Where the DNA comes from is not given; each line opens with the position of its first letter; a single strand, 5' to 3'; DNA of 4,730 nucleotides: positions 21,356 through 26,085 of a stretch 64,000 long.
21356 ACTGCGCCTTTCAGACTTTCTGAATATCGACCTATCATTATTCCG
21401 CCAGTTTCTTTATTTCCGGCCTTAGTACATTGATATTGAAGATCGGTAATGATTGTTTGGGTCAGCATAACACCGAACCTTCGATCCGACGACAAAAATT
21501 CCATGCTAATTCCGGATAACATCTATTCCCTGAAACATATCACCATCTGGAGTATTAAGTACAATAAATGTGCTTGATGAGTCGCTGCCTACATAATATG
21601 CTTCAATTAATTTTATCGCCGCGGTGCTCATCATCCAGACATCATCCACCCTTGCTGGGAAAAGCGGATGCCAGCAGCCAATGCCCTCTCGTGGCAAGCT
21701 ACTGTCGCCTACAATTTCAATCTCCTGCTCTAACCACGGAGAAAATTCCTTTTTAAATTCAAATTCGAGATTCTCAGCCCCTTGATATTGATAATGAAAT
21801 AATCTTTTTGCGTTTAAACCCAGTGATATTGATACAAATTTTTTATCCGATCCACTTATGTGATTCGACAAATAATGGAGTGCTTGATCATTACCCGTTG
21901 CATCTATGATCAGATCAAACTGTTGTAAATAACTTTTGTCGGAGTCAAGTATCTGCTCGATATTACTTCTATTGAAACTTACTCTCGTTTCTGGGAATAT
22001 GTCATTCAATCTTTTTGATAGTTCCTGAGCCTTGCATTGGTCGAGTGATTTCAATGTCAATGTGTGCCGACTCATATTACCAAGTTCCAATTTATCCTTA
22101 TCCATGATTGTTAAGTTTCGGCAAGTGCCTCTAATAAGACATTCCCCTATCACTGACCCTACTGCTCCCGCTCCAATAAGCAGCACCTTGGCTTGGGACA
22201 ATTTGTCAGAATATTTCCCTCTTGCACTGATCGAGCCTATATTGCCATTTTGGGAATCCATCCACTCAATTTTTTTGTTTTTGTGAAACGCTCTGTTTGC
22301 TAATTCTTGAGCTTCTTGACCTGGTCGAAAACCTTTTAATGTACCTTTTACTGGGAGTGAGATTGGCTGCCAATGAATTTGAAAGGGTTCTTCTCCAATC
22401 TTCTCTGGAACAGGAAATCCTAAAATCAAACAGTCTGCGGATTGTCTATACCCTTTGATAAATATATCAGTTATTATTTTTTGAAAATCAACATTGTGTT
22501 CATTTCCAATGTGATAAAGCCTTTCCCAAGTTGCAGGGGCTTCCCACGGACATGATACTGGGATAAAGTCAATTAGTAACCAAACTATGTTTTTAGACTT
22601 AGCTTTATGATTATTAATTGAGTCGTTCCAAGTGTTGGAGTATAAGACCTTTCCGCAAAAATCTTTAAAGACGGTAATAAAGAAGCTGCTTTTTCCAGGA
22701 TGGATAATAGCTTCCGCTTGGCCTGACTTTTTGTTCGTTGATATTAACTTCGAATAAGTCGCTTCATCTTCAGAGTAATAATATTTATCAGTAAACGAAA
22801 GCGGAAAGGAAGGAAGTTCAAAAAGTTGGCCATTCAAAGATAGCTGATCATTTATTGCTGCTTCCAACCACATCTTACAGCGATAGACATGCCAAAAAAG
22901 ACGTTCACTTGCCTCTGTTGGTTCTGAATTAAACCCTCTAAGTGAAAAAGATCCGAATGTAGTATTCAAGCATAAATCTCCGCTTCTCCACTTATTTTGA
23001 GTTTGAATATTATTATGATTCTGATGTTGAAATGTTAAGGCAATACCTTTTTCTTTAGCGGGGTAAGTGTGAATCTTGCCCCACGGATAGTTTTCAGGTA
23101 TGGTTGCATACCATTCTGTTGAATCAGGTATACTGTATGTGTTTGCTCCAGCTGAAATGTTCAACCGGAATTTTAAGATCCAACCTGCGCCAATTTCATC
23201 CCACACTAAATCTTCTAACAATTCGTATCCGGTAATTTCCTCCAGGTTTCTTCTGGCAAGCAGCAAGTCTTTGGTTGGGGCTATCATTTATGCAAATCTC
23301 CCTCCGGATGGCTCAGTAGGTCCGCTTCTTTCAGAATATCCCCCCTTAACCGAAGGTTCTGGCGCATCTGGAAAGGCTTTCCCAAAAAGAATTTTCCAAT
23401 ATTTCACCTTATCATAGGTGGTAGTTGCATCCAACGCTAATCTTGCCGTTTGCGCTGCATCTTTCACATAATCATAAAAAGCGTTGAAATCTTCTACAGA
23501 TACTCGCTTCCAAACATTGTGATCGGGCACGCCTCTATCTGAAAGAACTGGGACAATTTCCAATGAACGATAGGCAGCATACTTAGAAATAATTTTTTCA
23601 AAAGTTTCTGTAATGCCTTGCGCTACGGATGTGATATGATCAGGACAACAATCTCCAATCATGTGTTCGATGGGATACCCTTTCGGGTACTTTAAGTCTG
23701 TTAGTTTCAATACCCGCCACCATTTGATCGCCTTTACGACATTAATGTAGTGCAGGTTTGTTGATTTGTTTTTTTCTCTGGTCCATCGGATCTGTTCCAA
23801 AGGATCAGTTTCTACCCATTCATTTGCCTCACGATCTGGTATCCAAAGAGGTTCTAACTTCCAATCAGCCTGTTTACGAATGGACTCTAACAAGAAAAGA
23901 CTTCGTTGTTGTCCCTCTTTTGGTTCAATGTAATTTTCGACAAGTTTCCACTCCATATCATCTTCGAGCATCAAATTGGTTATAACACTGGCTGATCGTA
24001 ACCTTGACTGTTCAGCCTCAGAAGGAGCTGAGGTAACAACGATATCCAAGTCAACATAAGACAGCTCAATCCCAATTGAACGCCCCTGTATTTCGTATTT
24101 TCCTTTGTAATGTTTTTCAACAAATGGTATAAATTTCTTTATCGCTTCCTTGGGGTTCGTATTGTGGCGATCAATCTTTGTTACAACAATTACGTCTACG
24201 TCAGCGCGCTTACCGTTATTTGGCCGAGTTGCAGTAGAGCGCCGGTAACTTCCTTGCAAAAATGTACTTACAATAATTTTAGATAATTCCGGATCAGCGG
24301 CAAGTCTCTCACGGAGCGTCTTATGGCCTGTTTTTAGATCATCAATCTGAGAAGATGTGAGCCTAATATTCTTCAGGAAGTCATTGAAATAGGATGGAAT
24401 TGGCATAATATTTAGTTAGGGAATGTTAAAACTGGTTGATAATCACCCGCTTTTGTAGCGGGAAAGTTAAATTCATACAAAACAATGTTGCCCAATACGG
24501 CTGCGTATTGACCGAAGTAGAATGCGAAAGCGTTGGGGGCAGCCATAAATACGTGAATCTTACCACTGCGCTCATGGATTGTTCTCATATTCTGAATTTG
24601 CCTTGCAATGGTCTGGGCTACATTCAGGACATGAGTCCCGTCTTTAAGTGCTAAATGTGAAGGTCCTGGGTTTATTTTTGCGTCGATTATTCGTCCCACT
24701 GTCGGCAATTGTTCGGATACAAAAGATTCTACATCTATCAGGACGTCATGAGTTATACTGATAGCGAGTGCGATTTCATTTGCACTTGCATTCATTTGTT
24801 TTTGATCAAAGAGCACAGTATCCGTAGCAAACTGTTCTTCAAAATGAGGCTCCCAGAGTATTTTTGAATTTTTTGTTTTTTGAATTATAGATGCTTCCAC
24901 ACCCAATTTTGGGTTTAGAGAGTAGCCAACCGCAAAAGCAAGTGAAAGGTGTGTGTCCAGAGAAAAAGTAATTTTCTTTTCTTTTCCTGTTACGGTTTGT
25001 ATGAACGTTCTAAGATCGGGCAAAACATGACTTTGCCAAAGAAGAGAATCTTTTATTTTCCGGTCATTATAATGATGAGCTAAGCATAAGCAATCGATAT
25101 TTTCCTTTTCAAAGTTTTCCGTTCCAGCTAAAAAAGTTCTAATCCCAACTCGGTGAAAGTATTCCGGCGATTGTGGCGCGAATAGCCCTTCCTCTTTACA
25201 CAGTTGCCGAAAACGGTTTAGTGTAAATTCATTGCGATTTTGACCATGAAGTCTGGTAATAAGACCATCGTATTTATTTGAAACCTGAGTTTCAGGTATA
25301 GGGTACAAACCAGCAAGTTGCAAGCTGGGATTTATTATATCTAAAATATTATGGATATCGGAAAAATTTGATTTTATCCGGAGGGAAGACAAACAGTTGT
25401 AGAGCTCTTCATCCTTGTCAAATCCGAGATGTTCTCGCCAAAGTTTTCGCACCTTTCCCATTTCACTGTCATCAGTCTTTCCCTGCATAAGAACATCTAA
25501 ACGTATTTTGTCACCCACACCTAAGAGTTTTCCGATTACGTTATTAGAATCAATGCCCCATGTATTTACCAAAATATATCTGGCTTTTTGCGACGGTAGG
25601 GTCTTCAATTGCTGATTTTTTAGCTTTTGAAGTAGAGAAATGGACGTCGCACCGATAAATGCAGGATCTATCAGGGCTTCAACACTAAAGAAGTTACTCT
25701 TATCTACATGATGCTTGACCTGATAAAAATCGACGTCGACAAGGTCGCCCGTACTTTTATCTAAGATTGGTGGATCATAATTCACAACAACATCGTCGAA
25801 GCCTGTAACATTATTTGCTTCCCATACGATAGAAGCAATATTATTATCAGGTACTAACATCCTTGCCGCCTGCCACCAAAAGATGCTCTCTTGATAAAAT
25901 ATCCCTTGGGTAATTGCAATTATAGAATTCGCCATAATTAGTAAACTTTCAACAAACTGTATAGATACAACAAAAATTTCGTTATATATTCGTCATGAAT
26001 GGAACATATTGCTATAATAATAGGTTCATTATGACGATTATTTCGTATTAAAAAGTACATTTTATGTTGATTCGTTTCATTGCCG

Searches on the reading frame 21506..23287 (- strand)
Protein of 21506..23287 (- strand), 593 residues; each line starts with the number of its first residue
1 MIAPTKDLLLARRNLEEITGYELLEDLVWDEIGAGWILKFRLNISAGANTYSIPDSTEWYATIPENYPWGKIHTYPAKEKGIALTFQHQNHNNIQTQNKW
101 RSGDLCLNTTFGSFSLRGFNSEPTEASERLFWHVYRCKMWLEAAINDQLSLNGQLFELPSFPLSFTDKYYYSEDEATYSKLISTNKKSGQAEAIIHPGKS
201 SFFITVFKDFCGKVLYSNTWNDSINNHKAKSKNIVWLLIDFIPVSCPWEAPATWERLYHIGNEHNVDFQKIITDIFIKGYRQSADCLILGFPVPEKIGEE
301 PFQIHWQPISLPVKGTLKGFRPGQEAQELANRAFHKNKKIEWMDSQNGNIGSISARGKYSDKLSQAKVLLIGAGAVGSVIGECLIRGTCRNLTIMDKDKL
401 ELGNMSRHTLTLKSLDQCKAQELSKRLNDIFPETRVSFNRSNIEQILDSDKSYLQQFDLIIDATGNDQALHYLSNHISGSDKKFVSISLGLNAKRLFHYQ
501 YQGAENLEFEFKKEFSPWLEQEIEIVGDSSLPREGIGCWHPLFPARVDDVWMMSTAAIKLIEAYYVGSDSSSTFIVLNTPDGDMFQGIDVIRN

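Call 3: search_protein_families(library=pfam, proteins=[window:21506-23287:-], max_evalue=0.01)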
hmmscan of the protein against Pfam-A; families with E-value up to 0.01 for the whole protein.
window:21506-23287:- (593 aa): 3 families
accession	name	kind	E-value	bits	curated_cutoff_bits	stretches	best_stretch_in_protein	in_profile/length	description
PF00899.27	ThiF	-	3.4e-21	75.9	28.1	1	360-485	15-139/238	ThiF family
PF01488.26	Shikimate_DH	-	4.4e-05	24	24.3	1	360-425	7-71/138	Shikimate / quinate 5-dehydrogenase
PF02558.23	ApbA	-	0.004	17.2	22.2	1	368-421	1-50/150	Ketopantoate reductase PanE/ApbA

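Call 4: search_protein_families(library=padloc, proteins=[window:21506-23287:-], max_evalue=0.01)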
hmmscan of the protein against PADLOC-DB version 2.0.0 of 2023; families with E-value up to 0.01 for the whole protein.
window:21506-23287:- (593 aa): 32 families (the best 25 are shown)
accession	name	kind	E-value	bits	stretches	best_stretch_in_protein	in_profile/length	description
PDLC00839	E1-E2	-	3.5e-183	608.1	1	3-580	4-588/602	E1-E2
PDLC00848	E1-E2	-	2.6e-167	555.8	1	4-589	6-599/607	E1-E2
PDLC00835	E1-E2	-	2.2e-102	341.8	1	4-584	2-592/778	E1-E2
PDLC00852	E1-E2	-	1.7e-45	153.7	1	74-577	55-534/546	E1-E2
PDLC00827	E1-E2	-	6.1e-42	141.9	1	61-578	51-542/711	E1-E2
PDLC00836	E1-E2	-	8.1e-31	105.2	1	218-480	189-457/602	E1-E2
PDLC00837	E1-E2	-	1e-28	98.5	1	283-488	252-452/593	E1-E2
PDLC00856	E1-E2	-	4.7e-24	82.8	1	362-473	319-429/573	E1-E2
PDLC00853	E1-E2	-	2.4e-22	77.6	1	338-480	282-423/546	E1-E2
PDLC00842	E1-E2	-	2.2e-21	74.2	1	318-473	259-412/549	E1-E2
PDLC00850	E1-E2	-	8e-21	72.1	1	169-466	129-415/566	E1-E2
PDLC00855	E1-E2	-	8.4e-21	72.6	1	359-486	296-428/579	E1-E2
PDLC00844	E1-E2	-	4.8e-20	69.6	1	354-489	264-400/489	E1-E2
PDLC00849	E1-E2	-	9.3e-20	68.8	1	313-478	280-446/582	E1-E2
PDLC00843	E1-E2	-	9.4e-20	68.6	1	353-469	306-420/575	E1-E2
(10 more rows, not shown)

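Call 24: find_homologous_proteins(query=window:21506-23287:-, max_evalue=1e-30)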
Query window:21506-23287:- (593 aa): 52 proteins with E <= 1e-30 among 8000 candidates.
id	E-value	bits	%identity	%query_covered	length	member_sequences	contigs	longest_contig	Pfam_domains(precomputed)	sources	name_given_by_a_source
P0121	0.0e+0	1390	100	100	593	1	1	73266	PF26398.1,PF00899.28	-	-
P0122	6.4e-281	952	67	100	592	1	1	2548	PF26398.1,PF00899.28,PF01488.27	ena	-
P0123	2.2e-279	947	66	100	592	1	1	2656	PF26398.1,PF00899.28,PF01488.27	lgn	-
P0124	1.0e-271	921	64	100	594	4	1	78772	PF26398.1,PF00899.28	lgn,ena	-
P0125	8.7e-183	627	47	99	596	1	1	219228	PF26398.1,PF00899.28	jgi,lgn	-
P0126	3.8e-172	592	45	99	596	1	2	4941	PF26398.1,PF00899.28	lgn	-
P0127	7.9e-171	588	45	100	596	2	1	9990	PF26398.1,PF00899.28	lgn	-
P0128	9.4e-145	502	41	99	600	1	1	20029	PF26398.1,PF00899.28,PF03435.25,PF01488.27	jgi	jgi:tRNA A37 threonylcarbamoyladenosine dehydratase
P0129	9.6e-139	482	39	97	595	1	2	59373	PF26398.1,PF00899.28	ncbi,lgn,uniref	ncbi:HesA/MoeB/ThiF family protein [Arachidicoccus sp.]|uniref:HesA/MoeB/ThiF family protein n=1 Tax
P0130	2.7e-137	477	39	97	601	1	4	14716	PF26398.1,PF00899.28,PF01488.27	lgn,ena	-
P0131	4.7e-134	467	38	99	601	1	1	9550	PF26398.1,PF00899.28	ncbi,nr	ncbi:MAG: hypothetical protein EOO61_00825 [Hymenobacter sp.]|nr:MAG: hypothetical protein EOO61_008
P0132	3.0e-130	454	38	99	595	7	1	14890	PF26398.1,PF00899.28,PF07992.21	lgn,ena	-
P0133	1.3e-128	449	37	100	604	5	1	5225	PF26398.1,PF00899.28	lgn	-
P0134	3.2e-128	447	37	99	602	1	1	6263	PF26398.1,PF00899.28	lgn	-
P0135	4.6e-128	447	39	99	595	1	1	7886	PF26398.1,PF00899.28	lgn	-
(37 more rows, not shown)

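Call 25: find_encoding_contigs(protein=P0124, flank=7000, max_places=3)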
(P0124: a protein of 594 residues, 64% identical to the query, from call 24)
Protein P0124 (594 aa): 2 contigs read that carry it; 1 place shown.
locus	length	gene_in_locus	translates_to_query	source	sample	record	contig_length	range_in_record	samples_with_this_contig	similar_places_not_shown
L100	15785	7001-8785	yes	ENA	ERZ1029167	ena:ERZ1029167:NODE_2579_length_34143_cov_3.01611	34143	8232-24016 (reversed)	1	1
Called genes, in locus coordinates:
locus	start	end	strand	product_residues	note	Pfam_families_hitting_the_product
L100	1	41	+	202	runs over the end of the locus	PF00081:Sod_Fe_N, PF02777:Sod_Fe_C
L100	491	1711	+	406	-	PF17293:Arm-DNA-bind_5, PF13102:Phage_int_SAM_5, PF00589:Phage_integrase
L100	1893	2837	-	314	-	-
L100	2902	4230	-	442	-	PF02463:SMC_N (faint), PF13175:AAA_15 (faint), PF13304:AAA_21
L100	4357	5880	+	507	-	PF18145:SAVED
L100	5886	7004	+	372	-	PF18144:SMODS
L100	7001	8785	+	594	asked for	PF26398:Cap2_linker, PF00899:ThiF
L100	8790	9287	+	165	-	PF14464:Prok-JAB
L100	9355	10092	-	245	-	PF13643:DUF4145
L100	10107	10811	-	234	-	-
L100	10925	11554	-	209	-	PF00239:Resolvase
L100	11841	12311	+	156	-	PF28078:GvpU-like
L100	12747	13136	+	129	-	PF19514:MobC_2, PF21983:NikA-like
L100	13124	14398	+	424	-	PF03432:Relaxase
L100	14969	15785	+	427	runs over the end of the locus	-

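Call 26: find_encoding_contigs(protein=P0125, flank=7000, max_places=3)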
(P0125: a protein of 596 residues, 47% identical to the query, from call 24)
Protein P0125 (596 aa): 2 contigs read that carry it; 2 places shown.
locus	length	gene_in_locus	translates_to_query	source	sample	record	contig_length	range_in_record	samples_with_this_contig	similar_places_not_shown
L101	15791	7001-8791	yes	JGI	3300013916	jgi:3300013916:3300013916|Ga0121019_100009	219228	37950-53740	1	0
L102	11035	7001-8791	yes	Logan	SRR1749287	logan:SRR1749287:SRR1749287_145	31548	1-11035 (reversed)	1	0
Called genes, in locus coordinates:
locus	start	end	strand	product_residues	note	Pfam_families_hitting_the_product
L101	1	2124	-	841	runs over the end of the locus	PF00270:DEAD, PF04851:ResIII, PF13307:Helicase_C_2 (weak)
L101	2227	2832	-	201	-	PF13707:RloB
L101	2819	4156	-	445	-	PF13175:AAA_15 (faint), PF02463:SMC_N (faint), PF13304:AAA_21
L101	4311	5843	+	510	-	PF18145:SAVED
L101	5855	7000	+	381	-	PF18144:SMODS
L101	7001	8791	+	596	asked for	PF26398:Cap2_linker, PF00899:ThiF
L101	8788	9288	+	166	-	PF14464:Prok-JAB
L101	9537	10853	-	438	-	PF13102:Phage_int_SAM_5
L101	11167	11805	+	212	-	PF00702:Hydrolase, PF13419:HAD_2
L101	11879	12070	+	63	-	PF01165:Ribosomal_S21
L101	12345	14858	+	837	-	PF00690:Cation_ATPase_N, PF00122:E1-E2_ATPase, PF00702:Hydrolase, PF13246:Cation_ATPase, PF08282:Hydrolase_3 (weak), PF00689:Cation_ATPase_C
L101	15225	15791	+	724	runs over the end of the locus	PF10091:Glycoamylase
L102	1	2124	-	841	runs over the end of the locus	PF00270:DEAD, PF04851:ResIII, PF13307:Helicase_C_2 (weak)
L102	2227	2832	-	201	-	PF13707:RloB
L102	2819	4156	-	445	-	PF13175:AAA_15 (faint), PF02463:SMC_N (faint), PF13304:AAA_21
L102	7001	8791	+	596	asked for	PF26398:Cap2_linker, PF00899:ThiF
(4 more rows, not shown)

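Call 27: find_encoding_contigs(protein=P0127, flank=7000, max_places=3)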
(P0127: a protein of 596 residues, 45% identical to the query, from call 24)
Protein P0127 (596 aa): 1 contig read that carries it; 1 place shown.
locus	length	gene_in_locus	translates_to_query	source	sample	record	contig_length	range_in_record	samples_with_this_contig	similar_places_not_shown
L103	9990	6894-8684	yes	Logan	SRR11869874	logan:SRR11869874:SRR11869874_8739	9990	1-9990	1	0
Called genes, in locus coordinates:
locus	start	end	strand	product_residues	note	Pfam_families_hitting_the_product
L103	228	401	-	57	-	-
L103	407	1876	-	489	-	PF00239:Resolvase, PF07508:Recombinase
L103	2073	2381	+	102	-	PF08878:HamA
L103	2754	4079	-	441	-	PF13304:AAA_21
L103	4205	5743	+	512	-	PF18145:SAVED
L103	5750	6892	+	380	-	PF18144:SMODS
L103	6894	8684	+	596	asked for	PF26398:Cap2_linker, PF00899:ThiF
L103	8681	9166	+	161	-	PF14464:Prok-JAB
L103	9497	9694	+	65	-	-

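Call 32: search_protein_families(library=ncbifam, proteins=[window:21506-23287:-], max_evalue=0.001)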
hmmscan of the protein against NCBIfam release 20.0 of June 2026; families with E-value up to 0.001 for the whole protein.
window:21506-23287:- (593 aa): 17 families
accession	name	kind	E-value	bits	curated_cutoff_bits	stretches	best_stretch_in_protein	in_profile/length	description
NF058523.1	6A-MBL_cap2_3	equivalog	4.9e-28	98.1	320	1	125-494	64-427/665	anti-phage 6A-MBL system cap2_3 protein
NF006395.0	PRK08644.1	equivalog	2.1e-16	60.2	159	1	358-488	23-153/215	sulfur carrier protein ThiS adenylyltransferase ThiF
TIGR02356.1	adenyl_thiF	equivalog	1.5e-14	53.8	275.25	1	361-477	17-132/203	thiazole biosynthesis adenylyltransferase ThiF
NF004281.0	PRK05690.1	subfamily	2.5e-13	49.8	266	1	361-486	28-152/250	molybdopterin-synthase adenylyltransferase MoeB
NF009123.0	PRK12475.1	subfamily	2.1e-11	43.7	510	1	360-478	19-137/338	MoeB/ThiF family adenylyltransferase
NF006444.0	PRK08762.1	equivalog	9.3e-11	41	449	1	361-475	143-255/387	molybdopterin-synthase adenylyltransferase MoeB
TIGR02355.1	moeB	equivalog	3.1e-10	39.9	376.55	1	361-480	20-138/240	molybdopterin-synthase adenylyltransferase MoeB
TIGR02354.1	thiF_fam2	equivalog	4.2e-10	39.8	152.2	1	358-479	14-133/200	thiamine biosynthesis protein ThiF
NF011696.0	PRK15116.1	equivalog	4e-08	33.3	304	1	362-463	27-128/268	tRNA cyclic N6-threonylcarbamoyladenosine(37) synthase TcdA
NF004111.0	PRK05600.1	equivalog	4.7e-08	32.6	437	1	361-467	37-142/371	ThiF family adenylyltransferase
NF005902.0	PRK07878.1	equivalog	5e-08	32.2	647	1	361-477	38-152/392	adenylyltransferase/sulfurtransferase MoeZ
NF006077.0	PRK08223.1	equivalog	6.6e-08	31.9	266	1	348-463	13-125/296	hypothetical protein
TIGR01381.1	E1_like_apg7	equivalog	6e-07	28.3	571.35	1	361-435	333-411/663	E1-like protein-activating enzyme Gsa7p/Apg7p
NF047750.1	SAMPActivE1UbaA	equivalog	7e-07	28.9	450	1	361-477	28-142/270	SAMP-activating enzyme E1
NF005646.0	PRK07411.1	equivalog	1.2e-05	24.6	633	1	361-476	34-147/390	molybdopterin-synthase adenylyltransferase MoeB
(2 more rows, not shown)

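Call 44: find_related_loci(query=A4, collection=metagenome_contigs, flank=6000)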
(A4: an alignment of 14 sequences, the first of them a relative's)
Query A4 (593 aa) in metagenome_contigs; peptide patterns used: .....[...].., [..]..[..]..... (x = any residue, [..] = any of these).
424 stretches matched a pattern; 329 encode a relative of the query (tblastn E <= 1e-3); the best 80 are kept; 80 distinct loci.
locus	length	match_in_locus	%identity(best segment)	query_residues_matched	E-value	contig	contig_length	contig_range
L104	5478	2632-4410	66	1-593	0e+0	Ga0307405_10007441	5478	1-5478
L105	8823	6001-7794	38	3-591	5e-129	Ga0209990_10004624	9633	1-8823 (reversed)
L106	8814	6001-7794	38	3-591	5e-129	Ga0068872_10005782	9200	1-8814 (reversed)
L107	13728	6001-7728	38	4-577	1e-128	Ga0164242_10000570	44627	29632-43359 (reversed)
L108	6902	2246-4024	36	1-592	8e-128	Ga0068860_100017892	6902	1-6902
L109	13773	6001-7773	38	8-591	1e-126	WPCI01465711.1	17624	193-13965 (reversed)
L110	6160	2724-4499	39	5-590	2e-125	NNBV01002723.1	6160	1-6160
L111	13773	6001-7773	38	8-591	1e-125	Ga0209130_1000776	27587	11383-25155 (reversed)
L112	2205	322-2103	37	5-591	6e-132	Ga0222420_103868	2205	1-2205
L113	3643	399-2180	37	2-591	2e-126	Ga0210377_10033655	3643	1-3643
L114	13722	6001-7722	35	11-578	9e-123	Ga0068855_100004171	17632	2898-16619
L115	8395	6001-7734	35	4-577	2e-122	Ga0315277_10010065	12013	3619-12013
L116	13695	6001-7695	37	6-563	8e-122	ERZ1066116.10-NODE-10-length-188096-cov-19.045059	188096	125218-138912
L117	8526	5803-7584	36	4-592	1e-121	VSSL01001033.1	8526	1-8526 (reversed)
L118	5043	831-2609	36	1-591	5e-122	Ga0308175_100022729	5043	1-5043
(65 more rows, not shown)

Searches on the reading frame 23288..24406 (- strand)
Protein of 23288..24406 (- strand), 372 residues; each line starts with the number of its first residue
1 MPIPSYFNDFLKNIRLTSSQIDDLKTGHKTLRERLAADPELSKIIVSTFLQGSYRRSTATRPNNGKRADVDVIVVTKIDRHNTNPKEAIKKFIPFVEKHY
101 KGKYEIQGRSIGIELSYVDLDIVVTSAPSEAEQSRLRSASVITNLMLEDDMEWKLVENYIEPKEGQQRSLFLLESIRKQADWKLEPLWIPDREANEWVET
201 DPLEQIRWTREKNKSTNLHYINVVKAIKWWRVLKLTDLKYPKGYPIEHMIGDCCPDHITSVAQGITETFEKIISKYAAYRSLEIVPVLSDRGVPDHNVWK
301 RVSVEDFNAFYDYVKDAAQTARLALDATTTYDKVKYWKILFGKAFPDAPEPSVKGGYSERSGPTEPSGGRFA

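Call 3: search_protein_families(library=pfam, proteins=[window:23288-24406:-], max_evalue=0.01)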
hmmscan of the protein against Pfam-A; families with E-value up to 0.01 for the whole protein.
window:23288-24406:- (372 aa): 3 families
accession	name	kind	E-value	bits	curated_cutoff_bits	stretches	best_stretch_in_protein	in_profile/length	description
PF18144.7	SMODS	-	3.9e-27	95.9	26.5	2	1-123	1-128/164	Second Messenger Oligonucleotide or Dinucleotide Synthetase domain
PF21654.3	DncV-like_NTFase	-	0.00015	23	24.9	1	48-103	3-59/90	Cyclic GMP-AMP synthase DncV-like, nucleotidyltransferase domain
PF01909.29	NTP_transf_2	-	0.00023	21.9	21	0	41-98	11-63/93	Nucleotidyltransferase domain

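Call 4: search_protein_families(library=padloc, proteins=[window:23288-24406:-], max_evalue=0.01)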
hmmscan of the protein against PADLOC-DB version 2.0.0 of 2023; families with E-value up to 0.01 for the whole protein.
window:23288-24406:- (372 aa): 34 families (the best 25 are shown)
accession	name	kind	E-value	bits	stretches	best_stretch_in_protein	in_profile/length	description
PDLC00822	Cyclase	-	1.5e-158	526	1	1-371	1-374/375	oligonucleotide-cyclase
PDLC00773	Cyclase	-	9.2e-68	227.3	2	186-350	135-299/334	oligonucleotide-cyclase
PDLC00798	Cyclase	-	1.9e-30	104.4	2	187-347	136-297/344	oligonucleotide-cyclase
PDLC00823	Cyclase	-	2e-27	94.6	2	188-347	132-283/285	oligonucleotide-cyclase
PDLC00810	Cyclase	-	2.6e-26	90.9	2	5-125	6-128/335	oligonucleotide-cyclase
PDLC00793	Cyclase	-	1.7e-24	84.8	2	187-348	137-300/462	oligonucleotide-cyclase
PDLC00787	Cyclase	-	3.5e-24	83.8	2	188-353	140-308/333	oligonucleotide-cyclase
PDLC00809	Cyclase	-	2.8e-19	67.8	2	5-118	6-115/295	oligonucleotide-cyclase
PDLC00774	Cyclase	-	1.3e-18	65.3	2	194-350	144-290/316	oligonucleotide-cyclase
PDLC00808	Cyclase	-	9.1e-16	56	2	188-346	148-323/325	oligonucleotide-cyclase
PDLC00795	Cyclase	-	1e-15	55.6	2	3-100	4-103/340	oligonucleotide-cyclase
PDLC00769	Cyclase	-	2.4e-14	51.4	2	1-123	1-120/261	oligonucleotide-cyclase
PDLC00818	Cyclase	-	1.2e-12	46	1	186-352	146-299/322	oligonucleotide-cyclase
PDLC00780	Cyclase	-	1.2e-12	45.6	1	6-216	12-186/388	oligonucleotide-cyclase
PDLC00802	Cyclase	-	9.9e-12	42.7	1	189-347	178-330/332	oligonucleotide-cyclase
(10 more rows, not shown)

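Call 32: search_protein_families(library=ncbifam, proteins=[window:23288-24406:-], max_evalue=0.001)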
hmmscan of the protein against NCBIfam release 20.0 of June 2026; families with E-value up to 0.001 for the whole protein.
window:23288-24406:- (372 aa): 3 families
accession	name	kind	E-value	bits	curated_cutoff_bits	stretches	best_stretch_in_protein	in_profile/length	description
NF041116.1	CBASS_cyclase_a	equivalog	1.5e-16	60.5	200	2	9-123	6-130/317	CBASS oligonucleotide cyclase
NF041117.1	CBASS_cyclase_b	equivalog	1.4e-15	57.6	200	1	7-308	1-238/275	CBASS oligonucleotide cyclase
NF041078.1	cGAS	equivalog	7.2e-10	38.5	150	1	8-99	15-115/339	CBASS cGAMP synthase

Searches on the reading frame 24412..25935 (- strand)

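Call 3: search_protein_families(library=pfam, proteins=[window:24412-25935:-], max_evalue=0.01)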
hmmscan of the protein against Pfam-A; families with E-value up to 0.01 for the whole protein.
window:24412-25935:- (507 aa): 1 family
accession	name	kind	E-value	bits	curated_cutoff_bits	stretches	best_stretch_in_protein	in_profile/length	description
PF18145.6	SAVED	-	1.8e-29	103.2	26.2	1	317-505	13-190/190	SMODS-associated and fused to various effectors sensor domain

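Call 4: search_protein_families(library=padloc, proteins=[window:24412-25935:-], max_evalue=0.01)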
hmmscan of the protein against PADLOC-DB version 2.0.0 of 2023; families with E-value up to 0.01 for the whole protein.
window:24412-25935:- (507 aa): 36 families (the best 25 are shown)
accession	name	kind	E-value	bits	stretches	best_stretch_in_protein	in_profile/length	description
PDLC00752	Effector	-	7.1e-161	534.4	1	1-506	1-507/508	Endonuclease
PDLC02004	SAVED3--SAVED_PDDEXK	-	7.6e-157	521.3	1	1-504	1-489/490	-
PDLC00737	Effector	-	5.5e-153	508.5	1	1-506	1-506/506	Endonuclease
PDLC00735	Effector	-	1e-44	151.2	1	252-505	206-460/462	Endonuclease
PDLC02007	SAVED3--SAVED_PDDEXK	-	4.7e-34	115.9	1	10-505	10-482/485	-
PDLC02005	SAVED3--SAVED_PDDEXK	-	8.7e-33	111.5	1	9-488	14-468/483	-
PDLC00741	Effector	-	3.7e-27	93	1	9-488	14-473/489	Endonuclease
PDLC02012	SAVED5--SAVED_TIR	-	3.9e-23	80.2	1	281-504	188-389/404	-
PDLC00744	Effector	-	7.1e-14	49.6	1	291-494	281-487/495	Endonuclease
PDLC02010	SAVED4--SAVED_LON_TM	-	5.4e-09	33.6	1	304-504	261-448/455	-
PDLC02009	SAVED4--SAVED_LON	-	2e-08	31.7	1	312-505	279-465/470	-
PDLC00727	Effector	-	3.3e-07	27.2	1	317-505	390-576/590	TIR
PDLC03848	LmuA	-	5.8e-07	28.2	1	4-242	7-221/373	-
PDLC01050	CRISPR-Lon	-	1.1e-06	25.7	1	378-505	336-452/458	Lon protease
PDLC00739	Effector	-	1.4e-06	25.8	1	346-477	226-348/378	Endonuclease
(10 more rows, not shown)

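Call 32: search_protein_families(library=ncbifam, proteins=[window:24412-25935:-], max_evalue=0.001)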
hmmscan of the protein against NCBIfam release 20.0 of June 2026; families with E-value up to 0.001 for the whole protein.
window:24412-25935:- (507 aa): 1 family
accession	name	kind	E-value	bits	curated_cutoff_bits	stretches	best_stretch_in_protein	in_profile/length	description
NF033611.0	SAVED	domain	1.5e-43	149.3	33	1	246-507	3-261/261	SAVED domain-containing protein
